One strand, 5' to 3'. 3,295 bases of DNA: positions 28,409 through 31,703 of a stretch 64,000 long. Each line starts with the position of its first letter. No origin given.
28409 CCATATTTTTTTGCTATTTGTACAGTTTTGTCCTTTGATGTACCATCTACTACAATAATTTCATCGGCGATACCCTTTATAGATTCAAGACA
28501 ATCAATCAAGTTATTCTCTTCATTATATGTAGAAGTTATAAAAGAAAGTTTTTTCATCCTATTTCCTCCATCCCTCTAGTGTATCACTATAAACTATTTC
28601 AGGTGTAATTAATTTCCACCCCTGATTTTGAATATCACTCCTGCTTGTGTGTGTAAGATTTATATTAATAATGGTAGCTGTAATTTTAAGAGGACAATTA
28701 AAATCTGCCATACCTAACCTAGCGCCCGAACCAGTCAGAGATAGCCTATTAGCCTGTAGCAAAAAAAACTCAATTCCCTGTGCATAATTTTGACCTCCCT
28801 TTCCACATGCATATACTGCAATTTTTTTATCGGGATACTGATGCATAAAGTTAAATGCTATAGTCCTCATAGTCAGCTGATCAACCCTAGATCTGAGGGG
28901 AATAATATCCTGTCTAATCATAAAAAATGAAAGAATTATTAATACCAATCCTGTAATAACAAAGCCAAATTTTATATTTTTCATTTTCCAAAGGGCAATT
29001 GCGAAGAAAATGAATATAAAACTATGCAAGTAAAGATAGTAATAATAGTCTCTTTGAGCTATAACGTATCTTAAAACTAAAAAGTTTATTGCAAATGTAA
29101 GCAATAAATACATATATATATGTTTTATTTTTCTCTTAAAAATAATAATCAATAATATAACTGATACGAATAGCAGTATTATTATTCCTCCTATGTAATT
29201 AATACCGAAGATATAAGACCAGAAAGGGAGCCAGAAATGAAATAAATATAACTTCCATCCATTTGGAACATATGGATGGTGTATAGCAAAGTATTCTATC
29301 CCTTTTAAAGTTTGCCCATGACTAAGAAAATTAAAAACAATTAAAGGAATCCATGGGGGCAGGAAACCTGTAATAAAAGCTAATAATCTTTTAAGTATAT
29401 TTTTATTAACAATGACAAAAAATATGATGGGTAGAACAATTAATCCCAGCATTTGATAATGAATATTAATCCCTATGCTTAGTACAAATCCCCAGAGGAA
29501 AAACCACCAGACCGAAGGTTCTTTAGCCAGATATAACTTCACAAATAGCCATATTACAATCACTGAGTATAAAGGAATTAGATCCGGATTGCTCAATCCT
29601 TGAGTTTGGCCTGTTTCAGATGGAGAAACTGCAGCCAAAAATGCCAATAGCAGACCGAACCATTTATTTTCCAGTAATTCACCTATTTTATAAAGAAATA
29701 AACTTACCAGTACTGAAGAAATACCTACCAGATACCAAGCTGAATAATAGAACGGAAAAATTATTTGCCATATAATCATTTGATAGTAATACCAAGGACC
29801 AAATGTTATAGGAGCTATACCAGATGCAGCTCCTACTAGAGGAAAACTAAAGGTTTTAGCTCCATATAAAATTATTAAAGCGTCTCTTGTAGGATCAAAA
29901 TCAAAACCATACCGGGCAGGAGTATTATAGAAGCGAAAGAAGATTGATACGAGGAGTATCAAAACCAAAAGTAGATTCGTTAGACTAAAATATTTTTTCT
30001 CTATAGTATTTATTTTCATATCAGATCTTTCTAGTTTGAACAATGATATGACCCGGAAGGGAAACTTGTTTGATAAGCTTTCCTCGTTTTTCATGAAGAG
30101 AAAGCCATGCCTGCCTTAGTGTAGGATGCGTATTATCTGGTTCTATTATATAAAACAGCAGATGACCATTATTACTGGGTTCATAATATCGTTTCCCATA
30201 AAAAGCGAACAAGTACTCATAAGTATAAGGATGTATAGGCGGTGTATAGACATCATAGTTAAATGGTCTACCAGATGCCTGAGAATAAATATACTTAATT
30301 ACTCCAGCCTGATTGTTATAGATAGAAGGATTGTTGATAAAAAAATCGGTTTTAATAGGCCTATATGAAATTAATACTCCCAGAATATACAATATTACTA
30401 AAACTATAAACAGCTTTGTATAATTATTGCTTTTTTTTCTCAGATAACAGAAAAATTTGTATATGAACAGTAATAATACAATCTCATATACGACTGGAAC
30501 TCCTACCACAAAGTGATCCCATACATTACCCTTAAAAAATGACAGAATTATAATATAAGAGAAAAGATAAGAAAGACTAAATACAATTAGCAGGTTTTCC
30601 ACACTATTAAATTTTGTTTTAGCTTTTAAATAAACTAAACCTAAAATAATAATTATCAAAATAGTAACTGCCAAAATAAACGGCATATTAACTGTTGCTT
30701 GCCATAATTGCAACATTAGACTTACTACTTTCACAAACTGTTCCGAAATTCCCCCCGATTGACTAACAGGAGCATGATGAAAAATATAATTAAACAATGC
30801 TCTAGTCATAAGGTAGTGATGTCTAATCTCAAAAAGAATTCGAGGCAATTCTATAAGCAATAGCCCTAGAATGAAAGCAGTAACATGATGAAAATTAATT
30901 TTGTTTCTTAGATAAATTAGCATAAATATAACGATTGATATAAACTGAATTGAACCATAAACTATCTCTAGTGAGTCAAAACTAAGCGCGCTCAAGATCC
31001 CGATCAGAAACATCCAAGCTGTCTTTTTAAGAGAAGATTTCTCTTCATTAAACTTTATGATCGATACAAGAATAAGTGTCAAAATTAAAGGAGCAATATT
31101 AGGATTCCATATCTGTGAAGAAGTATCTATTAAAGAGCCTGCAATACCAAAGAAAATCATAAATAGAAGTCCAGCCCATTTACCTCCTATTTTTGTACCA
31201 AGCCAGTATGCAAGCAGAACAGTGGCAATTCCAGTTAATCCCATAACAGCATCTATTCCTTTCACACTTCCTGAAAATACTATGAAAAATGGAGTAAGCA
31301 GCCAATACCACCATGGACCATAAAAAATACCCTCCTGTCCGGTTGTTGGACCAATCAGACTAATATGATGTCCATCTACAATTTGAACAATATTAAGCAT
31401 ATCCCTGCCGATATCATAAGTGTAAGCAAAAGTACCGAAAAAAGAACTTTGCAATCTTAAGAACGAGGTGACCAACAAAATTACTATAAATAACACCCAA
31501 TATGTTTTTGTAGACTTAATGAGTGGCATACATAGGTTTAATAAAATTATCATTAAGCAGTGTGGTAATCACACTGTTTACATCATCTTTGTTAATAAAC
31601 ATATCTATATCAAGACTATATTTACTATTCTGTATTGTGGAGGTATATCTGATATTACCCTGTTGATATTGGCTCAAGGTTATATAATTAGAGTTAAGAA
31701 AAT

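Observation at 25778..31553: Unassigned three-member membrane-protein family (A) with a conserved D-x2-RD ... GP(W)-Y-W loop, plus a decayed inverted copy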

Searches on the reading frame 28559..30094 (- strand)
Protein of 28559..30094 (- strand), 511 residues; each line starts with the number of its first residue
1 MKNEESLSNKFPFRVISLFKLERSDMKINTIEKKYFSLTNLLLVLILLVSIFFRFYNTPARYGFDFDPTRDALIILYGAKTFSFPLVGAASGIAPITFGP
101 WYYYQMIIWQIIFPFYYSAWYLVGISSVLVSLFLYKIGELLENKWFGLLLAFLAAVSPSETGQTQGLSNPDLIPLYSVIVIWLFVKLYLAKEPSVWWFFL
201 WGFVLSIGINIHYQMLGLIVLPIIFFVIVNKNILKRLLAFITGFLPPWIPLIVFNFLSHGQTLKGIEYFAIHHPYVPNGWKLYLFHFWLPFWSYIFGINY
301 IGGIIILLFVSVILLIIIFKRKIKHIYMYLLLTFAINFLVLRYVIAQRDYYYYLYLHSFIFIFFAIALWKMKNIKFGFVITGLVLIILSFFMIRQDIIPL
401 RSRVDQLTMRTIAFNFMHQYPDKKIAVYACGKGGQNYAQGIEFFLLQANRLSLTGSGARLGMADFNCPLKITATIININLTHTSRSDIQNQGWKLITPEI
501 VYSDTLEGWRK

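Call 3: search_protein_families(library=pfam, proteins=[window:28559-30094:-], max_evalue=1)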
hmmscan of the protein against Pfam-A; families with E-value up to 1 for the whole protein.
window:28559-30094:- (511 aa): 1 family
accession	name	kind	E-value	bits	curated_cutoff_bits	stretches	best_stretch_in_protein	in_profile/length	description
PF13231.12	PMT_2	-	3.8e-06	27.6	26.1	1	122-243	26-147/160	Dolichyl-phosphate-mannose-protein mannosyltransferase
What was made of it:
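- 28559..30019 (-): Member B (486 aa from M26; the mechanical ORF runs to 30094), 'B-type' subfamily. This is the protein that was modelled. PMT_2 27.6 bits, above the gathering score of 26.1 (call 3).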

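Call 4: search_protein_families(library=ncbifam, proteins=[window:28559-30094:-], max_evalue=1)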
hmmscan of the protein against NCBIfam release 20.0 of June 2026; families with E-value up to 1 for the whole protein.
window:28559-30094:- (511 aa): 0 families

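Call 15: find_homologous_proteins(query=window:28559-30094:-, max_evalue=0.00001)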
Query window:28559-30094:- (511 aa): 55 proteins with E <= 0.00001 among 8000 candidates.
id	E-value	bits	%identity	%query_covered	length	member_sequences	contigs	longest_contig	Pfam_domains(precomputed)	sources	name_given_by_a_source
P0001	0.0e+0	1081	100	95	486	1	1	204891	PF13231.13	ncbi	-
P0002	9.5e-236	802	69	90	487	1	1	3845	PF13231.13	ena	-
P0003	7.1e-203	693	64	94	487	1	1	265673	PF13231.13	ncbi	-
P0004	1.3e-152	528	50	93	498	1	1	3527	PF13231.13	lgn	-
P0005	8.1e-136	472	45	95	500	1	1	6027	PF13231.13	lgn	-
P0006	2.6e-124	434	44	90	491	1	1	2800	-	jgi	-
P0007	1.3e-123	432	45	93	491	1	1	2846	PF13231.13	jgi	jgi:hypothetical protein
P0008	1.5e-123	432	44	93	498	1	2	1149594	PF13231.13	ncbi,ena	-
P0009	9.8e-121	422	43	93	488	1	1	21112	-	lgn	-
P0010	2.3e-116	408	42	93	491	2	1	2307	-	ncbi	-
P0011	1.3e-115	405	41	93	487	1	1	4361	PF13231.13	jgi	jgi:hypothetical protein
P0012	4.9e-115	404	43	89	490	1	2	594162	PF13231.13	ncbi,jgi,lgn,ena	-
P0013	6.4e-113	397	42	92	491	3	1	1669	-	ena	-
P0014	1.1e-112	396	41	97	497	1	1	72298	-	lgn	-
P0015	4.3e-111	391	41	92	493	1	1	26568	-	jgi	jgi:hypothetical protein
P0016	1.0e-108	383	41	94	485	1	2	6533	PF13231.13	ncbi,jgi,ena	-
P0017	3.3e-107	378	40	94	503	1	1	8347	PF13231.13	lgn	-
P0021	1.0e-103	366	42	90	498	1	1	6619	PF13231.13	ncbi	-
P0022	5.0e-103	364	39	92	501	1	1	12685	PF13231.13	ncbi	-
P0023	5.0e-103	364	39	94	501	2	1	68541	PF13231.13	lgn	-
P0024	1.1e-100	356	39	92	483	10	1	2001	PF13231.13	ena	-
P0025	5.3e-100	354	37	94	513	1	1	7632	PF13231.13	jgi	-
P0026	5.3e-99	351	39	89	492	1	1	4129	PF13231.13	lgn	-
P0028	7.1e-98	347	40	89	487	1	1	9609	PF13231.13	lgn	-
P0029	4.5e-96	341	39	91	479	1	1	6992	PF13231.13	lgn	-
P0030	6.2e-96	341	40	92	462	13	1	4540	PF13231.13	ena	-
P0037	8.7e-93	330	38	95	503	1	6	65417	PF13231.13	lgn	-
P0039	1.2e-90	323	37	95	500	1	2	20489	PF13231.13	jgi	jgi:4-amino-4-deoxy-L-arabinose transferase-like glycosyltransferase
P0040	5.8e-90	321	34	95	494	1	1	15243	PF13231.13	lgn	-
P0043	1.0e-87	313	34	95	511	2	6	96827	PF13231.13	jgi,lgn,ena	-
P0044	1.1e-87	313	38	91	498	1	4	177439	PF13231.13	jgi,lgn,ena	jgi:4-amino-4-deoxy-L-arabinose transferase-like glycosyltransferase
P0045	3.5e-87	312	37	89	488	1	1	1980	PF13231.13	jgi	jgi:4-amino-4-deoxy-L-arabinose transferase-like glycosyltransferase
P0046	8.7e-87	310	37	92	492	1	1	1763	PF13231.13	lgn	-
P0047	1.3e-82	297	35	91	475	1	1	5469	PF13231.13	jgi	jgi:hypothetical protein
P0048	5.1e-79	285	36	92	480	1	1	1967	PF13231.13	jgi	jgi:hypothetical protein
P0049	2.3e-76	276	34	90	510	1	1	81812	PF13231.13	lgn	-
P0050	1.1e-75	274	33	92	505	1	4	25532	PF13231.13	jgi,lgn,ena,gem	-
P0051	8.8e-74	267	34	92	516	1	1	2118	PF13231.13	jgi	jgi:hypothetical protein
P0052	1.2e-69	254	35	94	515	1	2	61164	PF13231.13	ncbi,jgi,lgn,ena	-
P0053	6.2e-63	232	32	92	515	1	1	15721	PF13231.13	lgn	-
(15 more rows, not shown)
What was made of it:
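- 28559..30019 (-): P0001 is 100% identical at 486 aa (call 15).
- Checked: B's real start is probably M26 (30019), as in the 486-aa database entry P0001 (call 15).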

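Call 16: find_encoding_contigs(protein=P0001, flank=10000, max_places=3)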
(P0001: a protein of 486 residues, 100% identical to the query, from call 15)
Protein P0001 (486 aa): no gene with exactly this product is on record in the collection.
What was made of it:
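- Tried and rejected: find_encoding_contigs could not locate the window's own record for P0001 (call 16).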

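Call 17: find_encoding_contigs(protein=P0003, flank=10000, max_places=3)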
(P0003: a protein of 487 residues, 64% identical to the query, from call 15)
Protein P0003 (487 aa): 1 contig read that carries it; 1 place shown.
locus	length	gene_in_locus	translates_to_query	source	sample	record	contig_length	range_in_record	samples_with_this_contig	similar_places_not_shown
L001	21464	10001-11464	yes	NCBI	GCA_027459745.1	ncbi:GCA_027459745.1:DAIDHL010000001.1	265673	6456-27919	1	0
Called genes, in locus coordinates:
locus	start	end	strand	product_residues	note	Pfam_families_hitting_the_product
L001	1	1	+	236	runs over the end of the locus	PF00535:Glycos_transf_2, PF10111:Glyco_tranf_2_2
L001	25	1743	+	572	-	PF13231:PMT_2 (faint)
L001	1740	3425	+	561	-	PF13231:PMT_2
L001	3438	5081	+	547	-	PF13231:PMT_2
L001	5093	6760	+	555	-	PF02366:PMT, PF13231:PMT_2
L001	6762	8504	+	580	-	-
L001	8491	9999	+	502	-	-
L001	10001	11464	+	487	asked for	PF13231:PMT_2 (weak)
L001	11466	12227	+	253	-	PF00535:Glycos_transf_2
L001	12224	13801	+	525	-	-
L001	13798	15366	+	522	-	-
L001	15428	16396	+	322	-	PF01073:3Beta_HSD, PF01370:Epimerase, PF02719:Polysacc_synt_2, PF04321:RmlD_sub_bind, PF07993:NAD_binding_4 (faint), PF16363:GDP_Man_Dehyd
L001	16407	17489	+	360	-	PF13439:Glyco_transf_4, PF20706:GT4-conflict (weak), PF13524:Glyco_trans_1_2 (faint), PF00534:Glycos_transf_1, PF13692:Glyco_trans_1_4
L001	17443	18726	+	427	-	PF13440:Polysacc_synt_3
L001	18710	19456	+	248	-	PF13641:Glyco_tranf_2_3 (faint), PF00535:Glycos_transf_2, PF10111:Glyco_tranf_2_2 (faint)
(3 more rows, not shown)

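Call 25: search_solved_structures(query=A2, max_evalue=1, show_alignments=2)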
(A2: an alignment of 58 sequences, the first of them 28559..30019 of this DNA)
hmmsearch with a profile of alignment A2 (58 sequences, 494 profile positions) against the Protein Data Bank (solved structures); distinct sequences matched with E-value up to 1: 3.
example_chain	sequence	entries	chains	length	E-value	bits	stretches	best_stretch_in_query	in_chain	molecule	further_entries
7vsi_B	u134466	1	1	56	0.065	15.2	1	123-164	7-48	PDZK1-interacting protein 1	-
7yni_B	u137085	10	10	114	0.38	12.7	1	123-164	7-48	PDZK1-interacting protein 1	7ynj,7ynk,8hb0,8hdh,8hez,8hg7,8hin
7wmv_B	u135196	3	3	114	0.38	12.7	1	123-164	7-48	PDZK1-interacting protein 1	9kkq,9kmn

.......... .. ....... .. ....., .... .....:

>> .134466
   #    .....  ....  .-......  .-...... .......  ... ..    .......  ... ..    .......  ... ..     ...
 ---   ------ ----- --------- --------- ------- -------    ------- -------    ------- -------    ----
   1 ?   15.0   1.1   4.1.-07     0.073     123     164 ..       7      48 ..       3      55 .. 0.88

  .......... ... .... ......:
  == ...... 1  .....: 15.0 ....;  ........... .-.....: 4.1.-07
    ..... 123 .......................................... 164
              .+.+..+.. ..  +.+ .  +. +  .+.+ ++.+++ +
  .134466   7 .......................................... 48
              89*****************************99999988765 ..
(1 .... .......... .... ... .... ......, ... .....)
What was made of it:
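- Closest known: Pfam PF13231 PMT_2 / COG1807 ArnT-like GT-C glycosyltransferases. Different: No sequence-level hit to any solved structure (call 25).
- A sequence-profile search of the PDB found nothing (call 25).
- Tried and rejected: Sequence-profile search of all PDB chains with the family alignment found only spurious hits to a 1-TM protein (E>=0.065, call 25).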

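Call 37: predict_structure(alignment_id=A3)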
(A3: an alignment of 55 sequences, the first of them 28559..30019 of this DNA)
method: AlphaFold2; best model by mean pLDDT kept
length: 486 residues; sequences in the alignment: 55
mean_pLDDT: 94.6   pTM: 0.93
mean pLDDT of the five models: 94.6, 94.1, 93.9, 93.8, 93.4
residues with pLDDT >= 90: 436; 70-90: 39; 50-70: 10; < 50: 1
segments of 3 or more residues with pLDDT < 50: none
pLDDT, mean of each block of 10 residues (from residue 1): 64 95 98 95 97 98 92 97 98 98 98 98 98 94 96 99 97 99 96 98 96 98 97 94 88 88 96 96 97 97 98 93 92 98 96 95 95 93 97 97 94 97 97 94 74 91 92 97 89
secondary structure, 60 per line:
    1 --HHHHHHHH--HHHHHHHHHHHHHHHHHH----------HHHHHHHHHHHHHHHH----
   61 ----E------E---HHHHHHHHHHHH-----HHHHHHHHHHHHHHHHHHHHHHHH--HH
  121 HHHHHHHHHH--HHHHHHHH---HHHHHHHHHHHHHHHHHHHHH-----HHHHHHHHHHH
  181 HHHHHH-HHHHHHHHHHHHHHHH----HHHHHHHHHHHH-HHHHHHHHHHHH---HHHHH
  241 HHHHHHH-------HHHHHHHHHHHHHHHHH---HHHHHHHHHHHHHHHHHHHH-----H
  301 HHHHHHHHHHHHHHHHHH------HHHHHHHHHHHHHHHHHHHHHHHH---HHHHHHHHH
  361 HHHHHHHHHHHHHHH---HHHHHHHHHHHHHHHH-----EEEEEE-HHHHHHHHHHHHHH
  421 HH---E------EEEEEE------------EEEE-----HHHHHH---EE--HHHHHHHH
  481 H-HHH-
elements in order: H3-10 H13-30 H41-56 H76-87 H93-116 H119-130 H133-140 H144-164 H170-186 H188-203 H208-219 H221-232 H236-247 H255-271 H275-294 H300-318 H325-348 H352-375 H379-394 E400-405 H407-422 E433-438 E451-454 H460-465 H473-481
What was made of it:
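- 28559..30019 (-): AlphaFold2 pLDDT 94.6, pTM 0.93 (call 37).
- On GT-C fold glycosyltransferases (GT-C_A class: ArnT, PMT, STT3/PglB/AglB, ALG9/12): AlphaFold2 model of B: pLDDT 94.6, pTM 0.93 (call 37).
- On GT-C fold glycosyltransferases (GT-C_A class): It lies just after the TM1 helix 13-30 in the model (call 37).
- The AlphaFold2 model has pLDDT 94.6 (call 37).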

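Call 41: fold_search(model_id=the predicted structure, library=pdb)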
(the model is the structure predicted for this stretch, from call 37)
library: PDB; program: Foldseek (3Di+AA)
matches with E <= 10: 176; with E <= 0.001: 29
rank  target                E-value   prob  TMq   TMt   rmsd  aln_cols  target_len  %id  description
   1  3wak                  3.9e-07  1.00  0.51  0.31  13.0       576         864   14  Crystal structure of the Archaeoglobus fulgidus oligosaccharyltransferase (O29867_ARCFU) in the apo form (released 2013-10-30)
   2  3waj                  4.1e-07  1.00  0.51  0.33  16.0       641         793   13  Crystal structure of the Archaeoglobus fulgidus oligosaccharyltransferase (O29867_ARCFU) complex with Zn and sulfate (released 2013-10-30)
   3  7e9s_A                4.6e-07  1.00  0.52  0.31  15.5       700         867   13  Archaeal oligosaccharyltransferase AglB from Archaeoglobus fulgidus in complex with an inhibitory peptide and a dolich (released 2021-09-08)
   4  8age_A                3.0e-06  1.00  0.53  0.41  10.4       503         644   12  Structure of yeast oligosaccharylransferase complex with acceptor peptide bound (released 2022-12-07)
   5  5gmy_A                4.1e-06  1.00  0.51  0.31  15.1       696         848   13  Crystal structure of the Archaeoglobus fulgidus oligosaccharyltransferase (O29867_ARCFU) tethered with an acceptor pep (released 2017-02-01)
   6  8pn9_A                6.0e-06  1.00  0.49  0.38  12.3       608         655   13  Structure of human oligosaccharyltransferase OST-A complex bound to NGI-1 (released 2024-05-08)
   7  8agb_A                6.8e-06  1.00  0.53  0.42   8.8       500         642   13  Structure of yeast oligosaccharylransferase complex with lipid-linked oligosaccharide bound (released 2022-12-07)
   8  3rce_A                6.8e-06  1.00  0.51  0.38   9.7       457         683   15  Bacterial oligosaccharyltransferase PglB (released 2011-06-15)
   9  8agc_A                9.5e-06  1.00  0.54  0.40  10.0       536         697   12  Structure of yeast oligosaccharylransferase complex with lipid-linked oligosaccharide and non-acceptor peptide bound (released 2022-12-07)
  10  8b6l_I                1.4e-05  1.00  0.52  0.39   8.8       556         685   13  Subtomogram average of the human Sec61-TRAP-OSTA-translocon (released 2022-12-07)
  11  7oci_F                1.8e-05  1.00  0.56  0.44   8.3       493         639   13  Cryo-EM structure of yeast Ost6p containing oligosaccharyltransferase complex (released 2022-02-16)
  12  6gxc_A                2.1e-05  1.00  0.49  0.36   9.0       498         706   13  Bacterial oligosaccharyltransferase PglB in complex with an inhibitory peptide and a reactive lipid-linked oligosaccha (released 2018-11-14)
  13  5ezm                  2.2e-05  1.00  0.57  0.52   8.5       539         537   11  Crystal Structure of ArnT from Cupriavidus metallidurans in the apo state (released 2016-02-17)
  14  9n9j_I                2.5e-05  1.00  0.52  0.38   9.3       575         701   13  Structure of a GRP94 folding intermediate engaged with a CCDC134- and FKBP11-bound secretory translocon (released 2025-11-19)
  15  5ogl_A                2.9e-05  1.00  0.50  0.37   9.1       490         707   13  Structure of bacterial oligosaccharyltransferase PglB in complex with an acceptor peptide and an lipid-linked oligosac (released 2017-10-25)
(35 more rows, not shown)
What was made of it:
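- On GT-C fold glycosyltransferases (GT-C_A class: ArnT, PMT, STT3/PglB/AglB, ALG9/12): Foldseek E down to 3.9e-7 (call 41).
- Examples are AglB 3.9e-7, PglB and ArnT (TM 0.57/0.52) (call 41). The top Foldseek hits are OSTs (AglB, STT3, PglB; call 41).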

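Call 42: search_protein_representatives(alignment_id=A3)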
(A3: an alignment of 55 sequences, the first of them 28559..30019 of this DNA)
Query: 55 sequences, 494 profile positions. Proteins with E-value up to 0.001 (for the whole library): 17237; up to 1e-10: 5177; up to 1e-30: 949. The best 150 are listed.
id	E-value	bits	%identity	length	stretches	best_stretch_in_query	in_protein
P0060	5.6e-181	619.0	-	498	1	8-493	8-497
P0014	3.4e-176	603.2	-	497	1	8-493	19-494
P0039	1.0e-175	601.6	-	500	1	8-493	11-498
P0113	9.2e-169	578.7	-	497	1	1-490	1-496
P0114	1.0e-167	575.2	-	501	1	3-492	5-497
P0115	4.5e-167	573.1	-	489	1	12-492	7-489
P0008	1.5e-165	568.1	-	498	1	9-491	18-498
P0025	1.2e-164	565.0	-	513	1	11-487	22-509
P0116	1.2e-163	561.8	-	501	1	1-493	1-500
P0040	1.1e-162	558.7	-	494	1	1-489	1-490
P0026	1.4e-162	558.3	-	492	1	10-487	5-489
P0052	1.9e-161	554.6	-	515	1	4-493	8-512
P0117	5.0e-161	553.1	-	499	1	6-493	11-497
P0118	7.3e-161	552.6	-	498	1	1-491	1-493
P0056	3.3e-160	550.5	-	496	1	4-493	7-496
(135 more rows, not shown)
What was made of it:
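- The family profile finds 949 representatives at E<=1e-30 and 5177 at E<=1e-10 (call 42).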

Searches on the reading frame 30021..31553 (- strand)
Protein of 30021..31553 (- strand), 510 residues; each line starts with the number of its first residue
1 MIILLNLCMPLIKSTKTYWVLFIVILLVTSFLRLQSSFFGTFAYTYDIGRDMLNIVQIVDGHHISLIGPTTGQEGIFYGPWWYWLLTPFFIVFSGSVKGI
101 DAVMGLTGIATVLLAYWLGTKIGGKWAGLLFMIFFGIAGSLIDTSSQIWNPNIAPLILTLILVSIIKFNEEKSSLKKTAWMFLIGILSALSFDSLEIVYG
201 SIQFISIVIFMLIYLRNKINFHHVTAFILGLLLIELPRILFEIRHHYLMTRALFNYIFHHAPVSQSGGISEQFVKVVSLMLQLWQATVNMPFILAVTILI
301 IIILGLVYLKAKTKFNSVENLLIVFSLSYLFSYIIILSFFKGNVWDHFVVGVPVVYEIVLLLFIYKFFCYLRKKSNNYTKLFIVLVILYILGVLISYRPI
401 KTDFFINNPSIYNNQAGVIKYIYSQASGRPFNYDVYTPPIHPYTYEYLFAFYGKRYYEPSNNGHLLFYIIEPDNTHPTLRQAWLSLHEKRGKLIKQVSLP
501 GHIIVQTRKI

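Call 3: search_protein_families(library=pfam, proteins=[window:30021-31553:-], max_evalue=1)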
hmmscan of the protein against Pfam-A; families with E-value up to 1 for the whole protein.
window:30021-31553:- (510 aa): 0 families
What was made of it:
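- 30021..31553 (-): Member C (510 aa ORF; the likely start is M9 at 31529). The most divergent of the three, with no Pfam hit. No Pfam family (call 3).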

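Call 4: search_protein_families(library=ncbifam, proteins=[window:30021-31553:-], max_evalue=1)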
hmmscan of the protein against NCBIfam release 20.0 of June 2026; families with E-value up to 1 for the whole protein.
window:30021-31553:- (510 aa): 1 family
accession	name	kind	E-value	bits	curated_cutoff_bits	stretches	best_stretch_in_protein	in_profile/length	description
NF012015.1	PRK15471.1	equivalog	0.37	9.7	267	1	274-317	18-58/325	LPS O-antigen chain length determinant protein WzzB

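Call 69: list_cluster_members(proteins=[P0056, P0001, window:30021-31553:-, window:55467-56804:+])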
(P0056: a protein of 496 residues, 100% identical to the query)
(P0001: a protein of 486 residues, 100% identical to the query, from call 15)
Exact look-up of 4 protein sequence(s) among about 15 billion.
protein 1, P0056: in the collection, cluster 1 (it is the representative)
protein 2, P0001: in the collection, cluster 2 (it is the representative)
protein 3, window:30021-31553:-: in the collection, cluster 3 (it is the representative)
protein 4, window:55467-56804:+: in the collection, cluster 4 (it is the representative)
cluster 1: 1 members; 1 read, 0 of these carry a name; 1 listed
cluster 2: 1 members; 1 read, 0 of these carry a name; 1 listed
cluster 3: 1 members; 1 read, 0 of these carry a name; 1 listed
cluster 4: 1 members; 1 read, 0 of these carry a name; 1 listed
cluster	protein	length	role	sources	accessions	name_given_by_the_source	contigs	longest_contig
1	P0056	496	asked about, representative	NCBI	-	-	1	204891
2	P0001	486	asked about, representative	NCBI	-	-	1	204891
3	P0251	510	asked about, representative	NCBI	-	-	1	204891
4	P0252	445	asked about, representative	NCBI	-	-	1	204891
